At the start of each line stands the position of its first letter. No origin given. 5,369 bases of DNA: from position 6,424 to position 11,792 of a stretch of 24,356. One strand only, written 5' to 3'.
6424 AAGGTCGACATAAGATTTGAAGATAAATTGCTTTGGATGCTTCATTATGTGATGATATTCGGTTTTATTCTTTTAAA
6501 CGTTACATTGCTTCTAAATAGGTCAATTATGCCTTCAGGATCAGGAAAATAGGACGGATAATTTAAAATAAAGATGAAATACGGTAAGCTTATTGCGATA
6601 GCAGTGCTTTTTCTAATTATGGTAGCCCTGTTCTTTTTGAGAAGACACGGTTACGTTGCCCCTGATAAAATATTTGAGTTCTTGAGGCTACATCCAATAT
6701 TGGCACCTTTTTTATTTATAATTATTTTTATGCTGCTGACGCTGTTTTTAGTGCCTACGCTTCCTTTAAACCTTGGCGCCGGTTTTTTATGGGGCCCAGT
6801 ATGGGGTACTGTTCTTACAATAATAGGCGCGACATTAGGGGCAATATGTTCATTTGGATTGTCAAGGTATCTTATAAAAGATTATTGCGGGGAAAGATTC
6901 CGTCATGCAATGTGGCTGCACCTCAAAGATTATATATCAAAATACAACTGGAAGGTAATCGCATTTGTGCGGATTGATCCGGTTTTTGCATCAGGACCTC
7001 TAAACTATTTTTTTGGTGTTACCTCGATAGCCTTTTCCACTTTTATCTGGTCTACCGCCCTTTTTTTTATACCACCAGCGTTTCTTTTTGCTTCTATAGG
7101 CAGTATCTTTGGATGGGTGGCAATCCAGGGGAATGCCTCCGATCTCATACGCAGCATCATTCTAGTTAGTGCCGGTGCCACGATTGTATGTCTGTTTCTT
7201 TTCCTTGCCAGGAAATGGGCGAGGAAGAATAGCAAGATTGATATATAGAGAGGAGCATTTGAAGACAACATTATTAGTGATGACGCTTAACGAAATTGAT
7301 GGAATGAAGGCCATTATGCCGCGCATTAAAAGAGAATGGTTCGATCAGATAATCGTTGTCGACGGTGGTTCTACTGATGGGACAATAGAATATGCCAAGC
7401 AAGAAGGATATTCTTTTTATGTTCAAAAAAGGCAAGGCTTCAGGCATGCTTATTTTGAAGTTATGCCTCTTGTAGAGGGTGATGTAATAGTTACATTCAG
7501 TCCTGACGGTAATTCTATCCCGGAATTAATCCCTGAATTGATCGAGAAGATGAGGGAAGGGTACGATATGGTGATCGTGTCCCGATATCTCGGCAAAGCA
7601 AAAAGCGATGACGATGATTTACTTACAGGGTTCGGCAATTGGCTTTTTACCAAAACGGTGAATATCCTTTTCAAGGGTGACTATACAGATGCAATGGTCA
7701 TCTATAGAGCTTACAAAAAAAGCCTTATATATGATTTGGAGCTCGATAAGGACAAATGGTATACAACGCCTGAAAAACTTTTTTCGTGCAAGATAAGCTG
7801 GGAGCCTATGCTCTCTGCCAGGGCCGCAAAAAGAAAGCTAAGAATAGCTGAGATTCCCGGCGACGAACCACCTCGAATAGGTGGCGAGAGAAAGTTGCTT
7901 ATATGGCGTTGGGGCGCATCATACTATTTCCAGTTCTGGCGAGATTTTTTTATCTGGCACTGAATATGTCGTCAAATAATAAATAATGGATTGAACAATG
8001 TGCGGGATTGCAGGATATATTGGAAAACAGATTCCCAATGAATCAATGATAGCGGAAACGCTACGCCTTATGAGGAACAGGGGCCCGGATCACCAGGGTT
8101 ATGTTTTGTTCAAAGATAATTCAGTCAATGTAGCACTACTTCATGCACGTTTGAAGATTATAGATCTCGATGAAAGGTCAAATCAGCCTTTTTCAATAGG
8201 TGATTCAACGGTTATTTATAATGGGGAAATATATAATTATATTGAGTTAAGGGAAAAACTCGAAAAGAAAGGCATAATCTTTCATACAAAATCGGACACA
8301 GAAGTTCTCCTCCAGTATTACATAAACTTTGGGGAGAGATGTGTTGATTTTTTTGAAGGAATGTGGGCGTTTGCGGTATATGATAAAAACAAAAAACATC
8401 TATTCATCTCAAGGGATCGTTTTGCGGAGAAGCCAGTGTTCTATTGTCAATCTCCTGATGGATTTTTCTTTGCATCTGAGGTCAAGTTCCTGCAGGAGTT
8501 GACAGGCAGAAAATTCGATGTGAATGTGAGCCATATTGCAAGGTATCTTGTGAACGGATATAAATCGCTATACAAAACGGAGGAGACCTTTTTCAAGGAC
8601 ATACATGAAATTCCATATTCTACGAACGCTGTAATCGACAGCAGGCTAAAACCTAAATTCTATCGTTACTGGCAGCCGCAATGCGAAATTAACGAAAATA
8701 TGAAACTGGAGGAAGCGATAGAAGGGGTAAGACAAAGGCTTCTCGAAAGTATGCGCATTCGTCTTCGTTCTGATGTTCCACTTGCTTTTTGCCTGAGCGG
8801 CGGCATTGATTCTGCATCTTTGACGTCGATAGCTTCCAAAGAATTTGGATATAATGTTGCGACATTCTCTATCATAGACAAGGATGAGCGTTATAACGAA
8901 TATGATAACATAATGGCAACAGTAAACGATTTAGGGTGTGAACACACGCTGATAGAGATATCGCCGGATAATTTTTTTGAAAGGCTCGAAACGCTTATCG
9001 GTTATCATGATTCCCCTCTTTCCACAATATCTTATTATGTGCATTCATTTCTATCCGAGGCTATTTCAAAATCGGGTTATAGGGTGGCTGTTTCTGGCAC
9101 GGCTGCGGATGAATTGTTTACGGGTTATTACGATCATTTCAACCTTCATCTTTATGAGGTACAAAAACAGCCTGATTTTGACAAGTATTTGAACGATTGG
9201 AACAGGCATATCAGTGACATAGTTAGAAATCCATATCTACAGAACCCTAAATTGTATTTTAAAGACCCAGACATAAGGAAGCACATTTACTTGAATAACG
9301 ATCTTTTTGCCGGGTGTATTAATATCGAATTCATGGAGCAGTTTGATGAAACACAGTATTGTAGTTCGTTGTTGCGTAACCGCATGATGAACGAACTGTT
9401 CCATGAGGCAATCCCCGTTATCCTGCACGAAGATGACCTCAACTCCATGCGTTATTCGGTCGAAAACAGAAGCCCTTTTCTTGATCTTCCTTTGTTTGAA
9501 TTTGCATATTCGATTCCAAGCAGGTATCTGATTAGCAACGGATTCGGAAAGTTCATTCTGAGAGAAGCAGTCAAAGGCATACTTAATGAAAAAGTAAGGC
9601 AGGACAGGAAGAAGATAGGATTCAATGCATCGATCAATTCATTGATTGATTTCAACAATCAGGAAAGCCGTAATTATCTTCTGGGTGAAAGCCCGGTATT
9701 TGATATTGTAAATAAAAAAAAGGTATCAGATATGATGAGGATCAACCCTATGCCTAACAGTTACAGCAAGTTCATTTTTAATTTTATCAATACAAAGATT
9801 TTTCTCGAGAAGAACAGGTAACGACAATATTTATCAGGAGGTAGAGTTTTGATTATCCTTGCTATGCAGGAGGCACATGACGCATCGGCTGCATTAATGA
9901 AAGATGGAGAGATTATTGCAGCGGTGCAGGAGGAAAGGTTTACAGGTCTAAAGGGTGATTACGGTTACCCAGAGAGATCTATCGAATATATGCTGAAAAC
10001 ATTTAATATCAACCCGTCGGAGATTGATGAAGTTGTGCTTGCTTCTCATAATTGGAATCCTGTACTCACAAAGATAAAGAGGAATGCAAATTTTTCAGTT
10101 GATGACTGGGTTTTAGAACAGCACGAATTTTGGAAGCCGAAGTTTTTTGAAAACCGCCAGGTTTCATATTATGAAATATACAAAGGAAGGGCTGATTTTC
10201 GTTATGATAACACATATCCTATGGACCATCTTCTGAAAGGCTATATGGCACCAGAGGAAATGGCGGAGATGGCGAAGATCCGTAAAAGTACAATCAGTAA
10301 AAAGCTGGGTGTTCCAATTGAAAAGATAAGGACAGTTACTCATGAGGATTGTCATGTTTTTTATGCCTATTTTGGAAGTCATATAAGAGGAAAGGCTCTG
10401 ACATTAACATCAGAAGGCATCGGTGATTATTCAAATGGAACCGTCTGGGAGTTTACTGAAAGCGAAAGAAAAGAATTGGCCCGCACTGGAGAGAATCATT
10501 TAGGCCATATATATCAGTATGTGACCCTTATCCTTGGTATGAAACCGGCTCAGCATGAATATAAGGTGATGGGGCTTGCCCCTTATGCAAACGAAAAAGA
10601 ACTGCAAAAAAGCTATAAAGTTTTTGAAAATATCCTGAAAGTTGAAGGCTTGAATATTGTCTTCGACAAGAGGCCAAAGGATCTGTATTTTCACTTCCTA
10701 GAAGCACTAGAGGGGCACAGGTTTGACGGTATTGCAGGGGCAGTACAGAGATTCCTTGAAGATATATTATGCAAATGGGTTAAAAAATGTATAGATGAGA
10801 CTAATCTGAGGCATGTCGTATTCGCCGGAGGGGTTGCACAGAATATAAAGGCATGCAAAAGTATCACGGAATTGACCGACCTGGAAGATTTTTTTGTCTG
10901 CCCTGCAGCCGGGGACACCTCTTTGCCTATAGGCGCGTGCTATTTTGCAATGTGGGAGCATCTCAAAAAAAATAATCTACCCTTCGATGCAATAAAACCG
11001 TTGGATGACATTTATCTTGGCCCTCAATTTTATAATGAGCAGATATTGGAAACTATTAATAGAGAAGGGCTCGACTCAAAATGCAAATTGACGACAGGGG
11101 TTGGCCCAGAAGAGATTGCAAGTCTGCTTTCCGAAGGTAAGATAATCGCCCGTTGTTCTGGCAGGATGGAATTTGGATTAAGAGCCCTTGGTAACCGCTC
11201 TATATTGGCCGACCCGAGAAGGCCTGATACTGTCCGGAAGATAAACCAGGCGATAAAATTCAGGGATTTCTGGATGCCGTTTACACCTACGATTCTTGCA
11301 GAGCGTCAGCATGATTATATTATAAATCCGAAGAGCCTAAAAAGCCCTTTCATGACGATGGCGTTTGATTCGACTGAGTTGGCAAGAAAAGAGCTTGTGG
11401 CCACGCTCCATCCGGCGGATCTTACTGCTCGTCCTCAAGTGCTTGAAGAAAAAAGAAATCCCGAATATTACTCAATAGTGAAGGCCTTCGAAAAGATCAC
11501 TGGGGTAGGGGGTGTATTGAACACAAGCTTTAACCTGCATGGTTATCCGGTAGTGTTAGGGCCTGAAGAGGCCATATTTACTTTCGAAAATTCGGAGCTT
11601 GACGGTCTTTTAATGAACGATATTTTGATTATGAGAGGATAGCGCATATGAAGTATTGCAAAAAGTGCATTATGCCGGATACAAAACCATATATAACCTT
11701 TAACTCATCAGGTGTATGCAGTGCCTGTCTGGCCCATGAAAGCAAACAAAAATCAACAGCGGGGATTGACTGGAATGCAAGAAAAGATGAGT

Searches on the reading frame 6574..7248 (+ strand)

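Call 5: search_protein_families(library=ncbifam, proteins=[window:6574-7248:+], max_evalue=0.00001)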
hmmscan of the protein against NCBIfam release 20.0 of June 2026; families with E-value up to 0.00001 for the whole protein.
window:6574-7248:+ (224 aa): 0 families

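Call 6: search_protein_families(library=pfam, proteins=[window:6574-7248:+], max_evalue=0.00001)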
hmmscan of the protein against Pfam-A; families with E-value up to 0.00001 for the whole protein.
window:6574-7248:+ (224 aa): 1 family
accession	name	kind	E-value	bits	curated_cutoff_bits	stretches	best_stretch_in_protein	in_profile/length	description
PF09335.16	VTT_dom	-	6.3e-19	69.1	33.9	1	60-177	1-122/123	VTT domain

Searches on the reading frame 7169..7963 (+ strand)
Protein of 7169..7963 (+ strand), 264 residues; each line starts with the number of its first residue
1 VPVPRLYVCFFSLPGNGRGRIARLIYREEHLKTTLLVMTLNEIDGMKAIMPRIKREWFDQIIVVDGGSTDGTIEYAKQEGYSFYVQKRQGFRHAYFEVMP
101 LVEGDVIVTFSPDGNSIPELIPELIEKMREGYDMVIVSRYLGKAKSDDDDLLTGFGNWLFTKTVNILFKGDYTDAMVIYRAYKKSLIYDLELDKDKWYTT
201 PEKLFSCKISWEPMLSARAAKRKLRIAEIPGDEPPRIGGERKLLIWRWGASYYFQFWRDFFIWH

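Call 5: search_protein_families(library=ncbifam, proteins=[window:7169-7963:+], max_evalue=0.00001)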
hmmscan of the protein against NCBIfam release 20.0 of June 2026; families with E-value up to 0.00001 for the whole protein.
window:7169-7963:+ (264 aa): 3 families
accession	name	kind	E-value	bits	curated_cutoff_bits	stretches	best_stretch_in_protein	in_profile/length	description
TIGR04182.1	glyco_TIGR04182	equivalog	2.2e-22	79.8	325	1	34-196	3-165/293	S-layer glycoprotein N-glycosyltransferase AglJ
NF041391.1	DPhHxTase_Halo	equivalog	4.6e-13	48.7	375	1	39-192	3-155/213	dolichyl-phosphate hexose transferase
NF007986.1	PRK10714.1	equivalog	3e-06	26.5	529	1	53-187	35-169/316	undecaprenyl-phosphate 4-deoxy-4-formamido-L-arabinose transferase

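Call 6: search_protein_families(library=pfam, proteins=[window:7169-7963:+], max_evalue=0.00001)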
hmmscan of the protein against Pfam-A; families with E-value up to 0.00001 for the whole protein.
window:7169-7963:+ (264 aa): 1 family
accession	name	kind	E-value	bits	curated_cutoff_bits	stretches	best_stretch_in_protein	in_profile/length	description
PF00535.33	Glycos_transf_2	-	2e-13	51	23.3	1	58-187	27-164/168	Glycosyl transferase family 2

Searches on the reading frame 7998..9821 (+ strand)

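Call 5: search_protein_families(library=ncbifam, proteins=[window:7998-9821:+], max_evalue=0.00001)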
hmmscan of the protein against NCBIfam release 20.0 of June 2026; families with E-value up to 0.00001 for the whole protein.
window:7998-9821:+ (607 aa): 10 families
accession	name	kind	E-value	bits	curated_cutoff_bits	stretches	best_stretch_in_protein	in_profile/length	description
TIGR01536.1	asn_synth_AEB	equivalog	1.5e-116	390.5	267.1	1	2-542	1-517/517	asparagine synthase (glutamine-hydrolyzing)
TIGR03108.1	eps_aminotran_1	hypoth_equivalog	9.9e-80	268.9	816.9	2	1-389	1-385/628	XrtA/PEP-CTERM system amidotransferase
TIGR03104.1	trio_amidotrans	equivalog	1.4e-75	254.7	570.1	1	1-540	1-519/589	N-acetylglutaminylglutamine amidotransferase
NF033535.1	lass_lactam_cya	exception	6.2e-65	220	525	2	1-381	1-383/668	lasso peptide isopeptide bond-forming cyclase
NF006949.0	PRK09431.1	equivalog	1.1e-62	212.3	499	2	1-171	1-171/554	asparagine synthase B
NF033561.1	macrolact_Ik_Al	subfamily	4.4e-17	61.9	300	1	124-373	82-330/561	albusnodin/ikarugamycin family macrolactam cyclase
NF001484.0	PRK00331.1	subfamily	4.1e-13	48.6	381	1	68-211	93-244/601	isomerizing glutamine--fructose-6-phosphate transaminase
TIGR01135.1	glmS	equivalog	5.7e-12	44.9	418.05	1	70-233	94-259/607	glutamine--fructose-6-phosphate transaminase (isomerizing)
TIGR01134.1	purF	equivalog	1.9e-08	34.1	350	1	60-168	82-201/432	amidophosphoribosyltransferase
NF010587.0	PRK13980.1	equivalog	2.3e-06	27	255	0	241-378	11-150/267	NAD+ synthase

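Call 6: search_protein_families(library=pfam, proteins=[window:7998-9821:+], max_evalue=0.00001)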
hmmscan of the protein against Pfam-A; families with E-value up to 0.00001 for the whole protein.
window:7998-9821:+ (607 aa): 3 families
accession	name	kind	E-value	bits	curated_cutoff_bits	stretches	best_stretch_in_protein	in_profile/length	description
PF00733.27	Asn_synthase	-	1.8e-51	176.3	21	1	244-580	2-328/354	Asparagine synthase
PF13537.11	GATase_7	-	6.6e-38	129.9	25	1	49-166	1-122/123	Glutamine amidotransferase domain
PF13522.11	GATase_6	-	7.4e-37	126.7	27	1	30-161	1-130/130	Glutamine amidotransferase domain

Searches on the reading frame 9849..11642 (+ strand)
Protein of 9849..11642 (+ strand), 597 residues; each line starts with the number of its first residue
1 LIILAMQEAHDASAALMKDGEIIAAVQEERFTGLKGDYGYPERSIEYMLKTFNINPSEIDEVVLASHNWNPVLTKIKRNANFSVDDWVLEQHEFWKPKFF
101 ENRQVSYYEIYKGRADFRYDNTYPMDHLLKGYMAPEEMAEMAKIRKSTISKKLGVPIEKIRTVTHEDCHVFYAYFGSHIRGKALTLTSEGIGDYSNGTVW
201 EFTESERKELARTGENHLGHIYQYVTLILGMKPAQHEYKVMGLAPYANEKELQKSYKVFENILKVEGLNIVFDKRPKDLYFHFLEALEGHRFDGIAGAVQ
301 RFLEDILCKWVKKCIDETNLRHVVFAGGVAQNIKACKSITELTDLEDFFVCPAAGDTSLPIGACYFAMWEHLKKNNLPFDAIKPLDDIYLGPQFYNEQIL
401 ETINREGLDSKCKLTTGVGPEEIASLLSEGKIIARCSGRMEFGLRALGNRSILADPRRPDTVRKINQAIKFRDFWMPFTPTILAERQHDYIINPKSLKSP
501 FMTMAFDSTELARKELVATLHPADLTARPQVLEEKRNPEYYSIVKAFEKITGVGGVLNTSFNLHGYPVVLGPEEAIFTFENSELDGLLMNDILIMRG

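Call 8: search_protein_families(library=pfam, proteins=[window:9849-11642:+], max_evalue=0.0001)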
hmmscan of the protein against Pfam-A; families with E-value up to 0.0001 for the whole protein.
window:9849-11642:+ (597 aa): 2 families
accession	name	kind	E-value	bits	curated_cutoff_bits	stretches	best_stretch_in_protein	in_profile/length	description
PF16861.10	Carbam_trans_C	-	8.6e-57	191.8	27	1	424-595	1-169/170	Carbamoyltransferase C-terminus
PF02543.21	Carbam_trans_N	-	3e-36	126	24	1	9-363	9-344/346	Carbamoyltransferase N-terminus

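Call 9: search_protein_families(library=ncbifam, proteins=[window:9849-11642:+], max_evalue=1e-8)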
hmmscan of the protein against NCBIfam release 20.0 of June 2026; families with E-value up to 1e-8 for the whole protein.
window:9849-11642:+ (597 aa): 1 family
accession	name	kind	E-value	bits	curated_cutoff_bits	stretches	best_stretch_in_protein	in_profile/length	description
NF041651.1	nodul_NodU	equivalog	1.3e-23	83.6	1000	1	285-566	263-527/556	nodulation protein NodU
